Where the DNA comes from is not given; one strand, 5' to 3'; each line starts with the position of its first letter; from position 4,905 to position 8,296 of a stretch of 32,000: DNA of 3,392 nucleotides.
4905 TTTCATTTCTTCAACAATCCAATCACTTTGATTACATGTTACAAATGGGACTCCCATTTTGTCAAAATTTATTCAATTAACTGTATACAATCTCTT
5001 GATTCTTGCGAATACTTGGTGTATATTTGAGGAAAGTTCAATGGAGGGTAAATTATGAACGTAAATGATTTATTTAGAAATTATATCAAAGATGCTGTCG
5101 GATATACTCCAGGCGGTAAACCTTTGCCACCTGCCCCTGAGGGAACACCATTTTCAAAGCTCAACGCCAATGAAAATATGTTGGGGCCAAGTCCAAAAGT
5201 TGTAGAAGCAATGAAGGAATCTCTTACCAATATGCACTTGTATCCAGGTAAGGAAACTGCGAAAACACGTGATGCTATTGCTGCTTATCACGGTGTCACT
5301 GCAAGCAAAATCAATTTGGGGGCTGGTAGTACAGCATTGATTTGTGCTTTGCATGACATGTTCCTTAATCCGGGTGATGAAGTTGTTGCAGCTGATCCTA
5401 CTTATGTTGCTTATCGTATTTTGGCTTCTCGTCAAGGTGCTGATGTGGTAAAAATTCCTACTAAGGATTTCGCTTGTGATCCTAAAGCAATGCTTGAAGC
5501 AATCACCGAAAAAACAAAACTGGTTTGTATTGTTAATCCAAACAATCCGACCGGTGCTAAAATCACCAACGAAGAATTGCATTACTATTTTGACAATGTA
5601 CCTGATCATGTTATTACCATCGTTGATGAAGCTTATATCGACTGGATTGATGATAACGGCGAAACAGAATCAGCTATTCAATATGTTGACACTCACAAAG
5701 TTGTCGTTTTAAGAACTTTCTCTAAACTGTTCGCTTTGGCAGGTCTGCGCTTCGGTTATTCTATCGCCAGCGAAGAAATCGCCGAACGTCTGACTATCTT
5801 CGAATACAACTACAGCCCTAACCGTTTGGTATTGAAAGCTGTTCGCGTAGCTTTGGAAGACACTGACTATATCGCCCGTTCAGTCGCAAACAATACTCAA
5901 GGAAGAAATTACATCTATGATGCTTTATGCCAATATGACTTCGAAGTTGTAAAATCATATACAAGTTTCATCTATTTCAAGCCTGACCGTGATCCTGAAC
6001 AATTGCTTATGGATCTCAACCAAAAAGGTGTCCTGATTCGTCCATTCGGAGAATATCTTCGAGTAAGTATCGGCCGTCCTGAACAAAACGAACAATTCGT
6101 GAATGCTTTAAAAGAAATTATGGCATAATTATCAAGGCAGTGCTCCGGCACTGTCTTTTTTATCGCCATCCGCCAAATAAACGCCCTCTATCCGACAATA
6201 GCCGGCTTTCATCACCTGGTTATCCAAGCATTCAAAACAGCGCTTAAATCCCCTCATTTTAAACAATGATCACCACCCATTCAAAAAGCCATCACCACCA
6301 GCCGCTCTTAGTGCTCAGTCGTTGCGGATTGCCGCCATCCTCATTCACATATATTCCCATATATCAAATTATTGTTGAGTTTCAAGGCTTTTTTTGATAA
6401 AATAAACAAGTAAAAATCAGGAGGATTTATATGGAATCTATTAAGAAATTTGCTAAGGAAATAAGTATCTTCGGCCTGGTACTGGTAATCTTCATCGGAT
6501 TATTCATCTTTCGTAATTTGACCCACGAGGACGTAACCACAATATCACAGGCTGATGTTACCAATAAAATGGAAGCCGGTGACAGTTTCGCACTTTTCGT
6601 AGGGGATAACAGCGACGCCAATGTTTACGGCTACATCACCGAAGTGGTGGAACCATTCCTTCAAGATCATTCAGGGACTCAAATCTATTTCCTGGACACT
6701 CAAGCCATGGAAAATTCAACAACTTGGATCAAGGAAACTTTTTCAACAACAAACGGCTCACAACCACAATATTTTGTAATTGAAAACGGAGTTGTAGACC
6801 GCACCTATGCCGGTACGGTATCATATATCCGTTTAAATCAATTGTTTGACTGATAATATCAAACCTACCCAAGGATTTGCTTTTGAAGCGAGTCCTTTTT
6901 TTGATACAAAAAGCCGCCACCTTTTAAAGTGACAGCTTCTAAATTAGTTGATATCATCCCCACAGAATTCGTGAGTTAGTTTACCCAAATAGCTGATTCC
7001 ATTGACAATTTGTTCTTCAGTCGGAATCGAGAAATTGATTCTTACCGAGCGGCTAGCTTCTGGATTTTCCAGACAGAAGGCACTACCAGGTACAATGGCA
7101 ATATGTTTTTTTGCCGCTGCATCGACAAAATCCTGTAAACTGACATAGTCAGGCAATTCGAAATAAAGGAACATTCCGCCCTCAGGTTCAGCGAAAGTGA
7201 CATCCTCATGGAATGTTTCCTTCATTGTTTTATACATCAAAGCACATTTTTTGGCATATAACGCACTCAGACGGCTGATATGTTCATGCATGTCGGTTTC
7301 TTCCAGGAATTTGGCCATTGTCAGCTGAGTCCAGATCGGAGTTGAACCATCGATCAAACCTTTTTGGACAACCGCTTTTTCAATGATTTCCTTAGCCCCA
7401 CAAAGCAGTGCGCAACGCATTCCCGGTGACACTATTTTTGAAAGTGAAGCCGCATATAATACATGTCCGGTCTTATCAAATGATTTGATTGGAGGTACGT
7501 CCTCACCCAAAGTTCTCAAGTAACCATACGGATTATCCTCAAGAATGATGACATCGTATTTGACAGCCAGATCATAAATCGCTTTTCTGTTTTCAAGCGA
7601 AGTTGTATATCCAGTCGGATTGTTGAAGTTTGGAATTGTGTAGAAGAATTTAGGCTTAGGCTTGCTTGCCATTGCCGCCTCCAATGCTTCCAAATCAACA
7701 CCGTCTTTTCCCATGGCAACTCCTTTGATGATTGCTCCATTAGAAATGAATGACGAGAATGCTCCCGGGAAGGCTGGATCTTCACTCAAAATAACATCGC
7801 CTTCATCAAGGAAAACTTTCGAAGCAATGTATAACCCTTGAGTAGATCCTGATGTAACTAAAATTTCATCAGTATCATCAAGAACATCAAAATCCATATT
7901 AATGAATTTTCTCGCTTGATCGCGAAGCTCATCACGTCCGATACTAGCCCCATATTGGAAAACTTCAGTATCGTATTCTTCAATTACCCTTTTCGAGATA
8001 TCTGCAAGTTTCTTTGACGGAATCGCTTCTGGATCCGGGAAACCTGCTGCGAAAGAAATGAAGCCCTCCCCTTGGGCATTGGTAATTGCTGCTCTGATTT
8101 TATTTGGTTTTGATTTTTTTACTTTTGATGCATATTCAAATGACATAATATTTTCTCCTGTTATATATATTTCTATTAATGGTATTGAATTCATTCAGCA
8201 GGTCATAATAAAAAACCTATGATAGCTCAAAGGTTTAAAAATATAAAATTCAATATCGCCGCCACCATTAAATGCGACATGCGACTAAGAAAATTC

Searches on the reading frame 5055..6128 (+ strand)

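Call 7: search_protein_families(library=pfam, proteins=[window:5055-6128:+])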
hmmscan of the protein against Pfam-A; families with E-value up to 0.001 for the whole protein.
window:5055-6128:+ (357 aa): 4 families
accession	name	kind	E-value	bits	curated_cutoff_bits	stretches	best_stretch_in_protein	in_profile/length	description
PF00155.27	Aminotran_1_2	-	4.7e-50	171.2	19.7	1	35-352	5-361/361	Aminotransferase class I and II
PF01041.23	DegT_DnrJ_EryC1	-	1.8e-12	47.6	19.8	1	50-161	8-120/360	DegT/DnrJ/EryC1/StrS aminotransferase family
PF00266.25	Aminotran_5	-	3e-06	26.9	21.5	1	65-193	42-177/371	Aminotransferase class-V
PF04864.19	Alliinase_C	-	0.00022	20.7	22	1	86-249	69-220/363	Allinase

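Call 59: search_protein_families(library=ncbifam, proteins=[window:5055-6128:+], max_evalue=0.00001)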
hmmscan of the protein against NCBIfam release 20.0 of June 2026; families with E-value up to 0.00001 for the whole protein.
window:5055-6128:+ (357 aa): 65 families (the best 25 are shown)
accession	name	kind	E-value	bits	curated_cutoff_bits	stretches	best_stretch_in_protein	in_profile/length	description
TIGR01141.1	hisC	equivalog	2.4e-84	283.2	276.55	1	8-355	1-349/349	histidinol-phosphate transaminase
NF002878.0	PRK03321.1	subfamily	1.6e-78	263.9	374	1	7-355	5-348/352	histidinol-phosphate transaminase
NF003496.0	PRK05166.1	equivalog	6.4e-65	219.3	540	1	34-356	39-370/373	histidinol-phosphate transaminase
NF006580.0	PRK09105.1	subfamily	3.9e-58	197.1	444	1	36-357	51-372/375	pyridoxal phosphate-dependent aminotransferase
NF002877.0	PRK03317.1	equivalog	1.2e-56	192.1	409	1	34-356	34-367/374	histidinol-phosphate transaminase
TIGR01140.1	L_thr_O3P_dcar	equivalog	5.7e-54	183.5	290.55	1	38-353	24-331/331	threonine-phosphate decarboxylase CobD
NF006014.0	PRK08153.1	equivalog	3.2e-53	180.9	510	1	34-356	36-364/370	pyridoxal phosphate-dependent aminotransferase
NF002726.0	PRK02610.1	equivalog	1.8e-51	175.2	391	1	35-356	32-369/374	histidinol-phosphate transaminase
NF051461.1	pyoverd_PtaA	equivalog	3.3e-47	161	500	1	35-352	38-356/359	pyoverdine biosynthesis transaminase PtaA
NF041364.1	GntC_guanitoxin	equivalog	1.8e-36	125.8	415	1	49-353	16-351/356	guanitoxin biosynthesis PLP-dependent (S)-gamma-hydroxy-L-arginine cyclodehydratase GntC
NF005915.1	PRK07908.1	equivalog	1.3e-32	113.5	360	1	47-352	28-331/332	Rv2231c family histidinol phosphate aminotransferase CobC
NF004870.0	PRK06225.1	equivalog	1e-28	100.1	351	1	36-248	33-249/380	pyridoxal phosphate-dependent aminotransferase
NF005305.0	PRK06836.1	equivalog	2e-28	99.7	376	1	68-330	77-359/396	pyridoxal phosphate-dependent aminotransferase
NF004770.0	PRK06108.1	subfamily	1.4e-26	93.2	422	1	68-295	75-318/396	pyridoxal phosphate-dependent aminotransferase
NF006225.0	PRK08354.1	equivalog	7e-26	91.3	288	1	85-355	62-315/318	putative aminotransferase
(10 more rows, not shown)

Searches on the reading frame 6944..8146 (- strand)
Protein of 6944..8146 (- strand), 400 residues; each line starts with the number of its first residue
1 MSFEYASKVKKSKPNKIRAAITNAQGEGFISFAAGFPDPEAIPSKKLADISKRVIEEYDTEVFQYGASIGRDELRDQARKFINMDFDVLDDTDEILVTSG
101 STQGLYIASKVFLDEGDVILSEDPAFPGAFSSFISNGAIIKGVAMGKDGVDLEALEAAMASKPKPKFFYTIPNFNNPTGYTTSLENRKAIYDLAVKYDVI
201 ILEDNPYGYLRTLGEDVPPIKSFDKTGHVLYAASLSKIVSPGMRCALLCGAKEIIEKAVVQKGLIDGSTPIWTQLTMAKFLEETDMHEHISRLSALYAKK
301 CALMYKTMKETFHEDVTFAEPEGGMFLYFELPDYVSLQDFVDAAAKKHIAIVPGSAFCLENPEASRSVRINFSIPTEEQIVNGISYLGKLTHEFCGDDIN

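Call 7: search_protein_families(library=pfam, proteins=[window:6944-8146:-])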
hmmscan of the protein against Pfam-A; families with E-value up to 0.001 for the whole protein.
window:6944-8146:- (400 aa): 2 families
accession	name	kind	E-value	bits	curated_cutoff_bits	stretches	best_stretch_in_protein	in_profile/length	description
PF00155.27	Aminotran_1_2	-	5.6e-30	105.2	19.7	1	32-383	6-357/361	Aminotransferase class I and II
PF12897.13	Asp_aminotransf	-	4.4e-13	49.3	27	1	124-381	132-399/421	Aspartate amino-transferase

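Call 11: find_encoding_contigs(protein=window:6944-8146:-, flank=3000, max_places=6)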
Protein window:6944-8146:- (400 aa): no gene with exactly this product is on record in the collection.

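Call 14: find_homologous_proteins(query=window:6944-8146:-, max_evalue=1e-30)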
Query window:6944-8146:- (400 aa): 1576 proteins with E <= 1e-30 among 8000 candidates; the best 120 are listed.
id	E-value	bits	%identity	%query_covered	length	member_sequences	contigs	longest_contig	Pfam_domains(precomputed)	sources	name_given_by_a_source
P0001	1.5e-264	895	100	100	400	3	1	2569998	PF00155.28,PF12897.14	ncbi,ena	-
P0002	1.3e-197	675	73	100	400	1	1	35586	PF00155.28,PF12897.14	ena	-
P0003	1.7e-195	668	74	100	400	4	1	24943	PF00155.28,PF12897.14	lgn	-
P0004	5.0e-126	439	51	99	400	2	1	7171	PF00155.28,PF12897.14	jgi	-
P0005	3.8e-125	436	52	99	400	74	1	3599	PF00155.28,PF12897.14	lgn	-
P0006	7.6e-123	428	50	99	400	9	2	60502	PF00155.28,PF12897.14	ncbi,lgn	-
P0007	1.8e-122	427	51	99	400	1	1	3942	PF00155.28,PF12897.14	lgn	-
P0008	2.3e-122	427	51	98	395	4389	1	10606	PF00155.28,PF12897.14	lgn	-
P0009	1.3e-120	421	51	99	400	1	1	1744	PF00155.28,PF12897.14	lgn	-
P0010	2.0e-120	421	49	99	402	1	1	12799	PF00155.28,PF12897.14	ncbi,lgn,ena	-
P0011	3.2e-115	403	49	99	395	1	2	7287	PF00155.28,PF12897.14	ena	-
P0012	5.9e-115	403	48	98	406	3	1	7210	PF00155.28,PF12897.14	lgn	-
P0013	1.4e-113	398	47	99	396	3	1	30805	PF00155.28,PF12897.14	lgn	-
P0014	1.6e-113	398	49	93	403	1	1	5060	PF00155.28,PF12897.14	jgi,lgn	jgi:Transcriptional regulators containing a DNA-binding HTH domain and an aminotransferase domain (M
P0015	1.3e-110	388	46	99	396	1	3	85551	PF00155.28,PF12897.14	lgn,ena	-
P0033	6.2e-109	383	45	99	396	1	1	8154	PF00155.28,PF12897.14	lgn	-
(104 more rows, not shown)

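Call 15: find_encoding_contigs(protein=P0001, flank=3000, max_places=3)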
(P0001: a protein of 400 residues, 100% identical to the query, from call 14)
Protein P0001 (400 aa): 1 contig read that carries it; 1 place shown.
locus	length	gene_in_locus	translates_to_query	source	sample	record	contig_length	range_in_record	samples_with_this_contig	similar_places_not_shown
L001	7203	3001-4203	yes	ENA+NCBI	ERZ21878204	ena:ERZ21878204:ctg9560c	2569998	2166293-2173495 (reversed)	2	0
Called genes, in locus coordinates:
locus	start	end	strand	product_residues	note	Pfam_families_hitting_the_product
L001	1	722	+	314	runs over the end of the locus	PF00497:SBP_bac_3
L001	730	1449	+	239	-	PF00528:BPD_transp_1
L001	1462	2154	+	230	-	PF00528:BPD_transp_1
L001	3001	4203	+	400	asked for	PF00155:Aminotran_1_2, PF12897:Asp_aminotransf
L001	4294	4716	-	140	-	-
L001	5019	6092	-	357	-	PF00155:Aminotran_1_2, PF00266:Aminotran_5 (weak), PF01041:DegT_DnrJ_EryC1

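Call 16: find_encoding_contigs(protein=P0002, flank=5000, max_places=3)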
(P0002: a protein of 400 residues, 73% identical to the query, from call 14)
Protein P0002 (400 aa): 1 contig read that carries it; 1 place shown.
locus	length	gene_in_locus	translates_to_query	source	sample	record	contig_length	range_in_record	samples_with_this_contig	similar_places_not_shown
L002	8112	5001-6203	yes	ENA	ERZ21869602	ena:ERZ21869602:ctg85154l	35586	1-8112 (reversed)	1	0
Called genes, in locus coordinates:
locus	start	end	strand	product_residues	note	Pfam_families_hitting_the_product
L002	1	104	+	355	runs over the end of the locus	PF01168:Ala_racemase_N, PF00842:Ala_racemase_C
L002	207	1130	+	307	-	PF02558:ApbA, PF08546:ApbA_C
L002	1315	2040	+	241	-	PF02463:SMC_N, PF00005:ABC_tran, PF13304:AAA_21 (weak)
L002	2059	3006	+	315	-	PF00497:SBP_bac_3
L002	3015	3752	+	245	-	PF00528:BPD_transp_1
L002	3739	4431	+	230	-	PF00528:BPD_transp_1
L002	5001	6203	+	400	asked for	PF00155:Aminotran_1_2, PF12897:Asp_aminotransf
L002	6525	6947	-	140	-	-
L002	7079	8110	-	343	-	?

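Call 17: find_encoding_contigs(protein=P0003, flank=5000, max_places=3)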
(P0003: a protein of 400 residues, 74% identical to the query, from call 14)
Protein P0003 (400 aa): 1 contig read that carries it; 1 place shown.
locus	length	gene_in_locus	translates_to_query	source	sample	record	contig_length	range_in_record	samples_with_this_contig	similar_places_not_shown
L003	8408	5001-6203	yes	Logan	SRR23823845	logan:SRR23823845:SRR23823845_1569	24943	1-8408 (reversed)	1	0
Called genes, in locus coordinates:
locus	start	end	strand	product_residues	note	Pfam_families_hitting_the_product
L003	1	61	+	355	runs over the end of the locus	PF01168:Ala_racemase_N, PF00842:Ala_racemase_C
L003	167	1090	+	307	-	PF02558:ApbA, PF03807:F420_oxidored (faint), PF08546:ApbA_C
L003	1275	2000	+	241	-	PF02463:SMC_N, PF00005:ABC_tran, PF13304:AAA_21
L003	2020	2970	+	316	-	PF00497:SBP_bac_3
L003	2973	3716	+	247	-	PF00528:BPD_transp_1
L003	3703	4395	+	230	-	PF00528:BPD_transp_1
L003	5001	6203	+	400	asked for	PF00155:Aminotran_1_2, PF12897:Asp_aminotransf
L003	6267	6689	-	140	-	-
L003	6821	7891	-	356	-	PF00155:Aminotran_1_2, PF00266:Aminotran_5 (weak), PF01041:DegT_DnrJ_EryC1 (weak)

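Call 21: find_encoding_contigs(protein=P0006, flank=4000, max_places=2)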
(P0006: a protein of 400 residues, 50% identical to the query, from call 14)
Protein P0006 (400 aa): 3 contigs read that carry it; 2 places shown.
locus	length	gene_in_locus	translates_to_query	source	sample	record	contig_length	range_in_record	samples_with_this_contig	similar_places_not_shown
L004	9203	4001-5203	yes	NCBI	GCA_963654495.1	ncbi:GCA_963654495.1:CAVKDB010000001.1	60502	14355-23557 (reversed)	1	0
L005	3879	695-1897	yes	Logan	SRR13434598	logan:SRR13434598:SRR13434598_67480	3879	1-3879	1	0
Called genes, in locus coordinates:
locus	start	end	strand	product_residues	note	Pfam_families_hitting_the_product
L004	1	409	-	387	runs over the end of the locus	PF11193:DUF2812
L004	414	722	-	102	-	PF03551:PadR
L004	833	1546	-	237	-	PF00528:BPD_transp_1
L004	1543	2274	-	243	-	PF00528:BPD_transp_1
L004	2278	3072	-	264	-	PF00497:SBP_bac_3, PF10613:Lig_chan-Glu_bd (weak)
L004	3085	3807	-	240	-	PF02463:SMC_N, PF00005:ABC_tran, PF13304:AAA_21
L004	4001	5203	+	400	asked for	PF00155:Aminotran_1_2, PF12897:Asp_aminotransf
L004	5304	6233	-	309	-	PF00389:2-Hacid_dh, PF02826:2-Hacid_dh_C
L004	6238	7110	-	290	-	PF03547:Mem_trans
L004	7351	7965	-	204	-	PF00265:TK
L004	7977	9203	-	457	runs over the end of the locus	PF00772:DnaB, PF13481:AAA_25, PF03796:DnaB_C, PF06745:ATPase (weak)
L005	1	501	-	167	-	?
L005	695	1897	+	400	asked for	PF00155:Aminotran_1_2, PF12897:Asp_aminotransf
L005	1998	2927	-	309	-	PF00389:2-Hacid_dh, PF02826:2-Hacid_dh_C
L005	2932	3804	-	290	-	PF03547:Mem_trans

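Call 22: find_encoding_contigs(protein=P0010, flank=4000, max_places=2)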
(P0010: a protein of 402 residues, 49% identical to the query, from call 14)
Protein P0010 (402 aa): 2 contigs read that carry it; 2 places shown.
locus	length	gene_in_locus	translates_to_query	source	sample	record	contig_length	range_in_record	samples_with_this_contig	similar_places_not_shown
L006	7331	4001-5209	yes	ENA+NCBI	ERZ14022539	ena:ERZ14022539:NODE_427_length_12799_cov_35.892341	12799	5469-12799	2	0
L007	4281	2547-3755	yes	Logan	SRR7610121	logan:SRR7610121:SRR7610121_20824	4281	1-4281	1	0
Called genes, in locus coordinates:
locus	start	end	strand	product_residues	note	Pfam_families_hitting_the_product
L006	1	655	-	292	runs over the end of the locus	PF07883:Cupin_2 (weak), PF02311:AraC_binding, PF00165:HTH_AraC (faint), PF12833:HTH_18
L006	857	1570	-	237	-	PF00528:BPD_transp_1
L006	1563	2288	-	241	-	PF00528:BPD_transp_1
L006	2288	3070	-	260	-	PF00497:SBP_bac_3, PF10613:Lig_chan-Glu_bd (faint)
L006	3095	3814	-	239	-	PF02463:SMC_N (weak), PF00005:ABC_tran, PF13304:AAA_21 (weak)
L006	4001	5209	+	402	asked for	PF00155:Aminotran_1_2, PF12897:Asp_aminotransf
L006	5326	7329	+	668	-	?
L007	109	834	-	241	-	PF00528:BPD_transp_1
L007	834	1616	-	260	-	PF00497:SBP_bac_3, PF10613:Lig_chan-Glu_bd (faint)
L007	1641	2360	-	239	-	PF02463:SMC_N (weak), PF00005:ABC_tran, PF13304:AAA_21 (weak)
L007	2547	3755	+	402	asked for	PF00155:Aminotran_1_2, PF12897:Asp_aminotransf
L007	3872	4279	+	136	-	?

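Call 29: list_cluster_members(proteins=[P0001, P0002, P0003])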
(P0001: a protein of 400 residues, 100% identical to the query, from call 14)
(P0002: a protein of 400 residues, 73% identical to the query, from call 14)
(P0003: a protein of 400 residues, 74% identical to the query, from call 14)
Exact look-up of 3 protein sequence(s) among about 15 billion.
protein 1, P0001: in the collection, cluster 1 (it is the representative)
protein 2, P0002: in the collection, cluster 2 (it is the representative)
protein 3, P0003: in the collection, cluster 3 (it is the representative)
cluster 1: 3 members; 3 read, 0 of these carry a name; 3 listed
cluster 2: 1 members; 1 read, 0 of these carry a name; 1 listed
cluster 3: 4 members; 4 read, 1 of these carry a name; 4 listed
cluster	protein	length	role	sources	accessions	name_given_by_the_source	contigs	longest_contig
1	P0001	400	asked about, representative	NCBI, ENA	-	-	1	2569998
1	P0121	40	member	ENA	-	-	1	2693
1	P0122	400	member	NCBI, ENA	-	-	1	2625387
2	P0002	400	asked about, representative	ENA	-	-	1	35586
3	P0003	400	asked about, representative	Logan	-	-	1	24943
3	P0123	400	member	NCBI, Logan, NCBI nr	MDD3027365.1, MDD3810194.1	MAG: PLP-dependent aminotransferase family protein [Erysipelotrichaceae bacterium] | PLP-dependent aminotransferase family protein [Erysipelotrichaceae bacterium]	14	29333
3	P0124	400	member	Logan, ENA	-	-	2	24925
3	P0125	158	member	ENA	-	-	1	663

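Call 59: search_protein_families(library=ncbifam, proteins=[window:6944-8146:-], max_evalue=0.00001)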
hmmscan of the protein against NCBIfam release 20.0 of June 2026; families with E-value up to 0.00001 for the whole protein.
window:6944-8146:- (400 aa): 59 families (the best 25 are shown)
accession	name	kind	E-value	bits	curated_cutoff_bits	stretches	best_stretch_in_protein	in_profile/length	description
NF052282.1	PLP_TF_PdxR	equivalog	1.1e-63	215.8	320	1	18-387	81-447/448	MocR-like pyridoxine biosynthesis transcription factor PdxR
NF052281.1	rhizopine_MocR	equivalog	9.5e-48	163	650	1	23-386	117-474/479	rhizopine catabolism transcriptional regulator MocR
NF052290.2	MocR_like_YczR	exception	5.9e-45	153.8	487.4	1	41-379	114-447/458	MocR-like transcription factor YczR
TIGR04461.1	endura_MppQ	equivalog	7e-39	134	540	1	28-374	13-363/392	enduracididine biosynthesis enzyme MppQ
NF052286.1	ecto_TF_EhuR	exception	9.2e-39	133.2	480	1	62-392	129-450/458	MocR-like ectoine utilization transcription factor EhuR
NF041364.1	GntC_guanitoxin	equivalog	5.2e-32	111.1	415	1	45-384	11-350/356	guanitoxin biosynthesis PLP-dependent (S)-gamma-hydroxy-L-arginine cyclodehydratase GntC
NF052285.1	GABA_TF_GabR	exception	1.9e-28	99.5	600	1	16-387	79-452/456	MocR-like transcriptional regulator GabR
TIGR03540.1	DapC_direct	equivalog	3.9e-27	95.2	593.25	1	22-375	24-369/383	LL-diaminopimelate aminotransferase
NF006756.0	PRK09276.1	subfamily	4.3e-26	91.7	507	1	22-387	26-382/387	LL-diaminopimelate aminotransferase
NF006229.0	PRK08361.1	equivalog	7.7e-26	91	624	1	6-381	11-378/391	aspartate aminotransferase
NF006604.0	PRK09148.1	equivalog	6.7e-25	87.9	648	1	15-358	20-360/406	LL-diaminopimelate aminotransferase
NF041091.1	asp_aminotase_Arch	equivalog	7.8e-25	87.5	550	1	13-387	11-371/376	aspartate aminotransferase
NF004770.0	PRK06108.1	subfamily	1e-24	87.1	422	1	8-387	16-388/396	pyridoxal phosphate-dependent aminotransferase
NF005744.0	PRK07568.1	subfamily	1.8e-24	86.3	389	1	24-392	27-391/398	pyridoxal phosphate-dependent aminotransferase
NF005305.0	PRK06836.1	equivalog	2.1e-24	86.5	376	1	32-394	39-394/396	pyridoxal phosphate-dependent aminotransferase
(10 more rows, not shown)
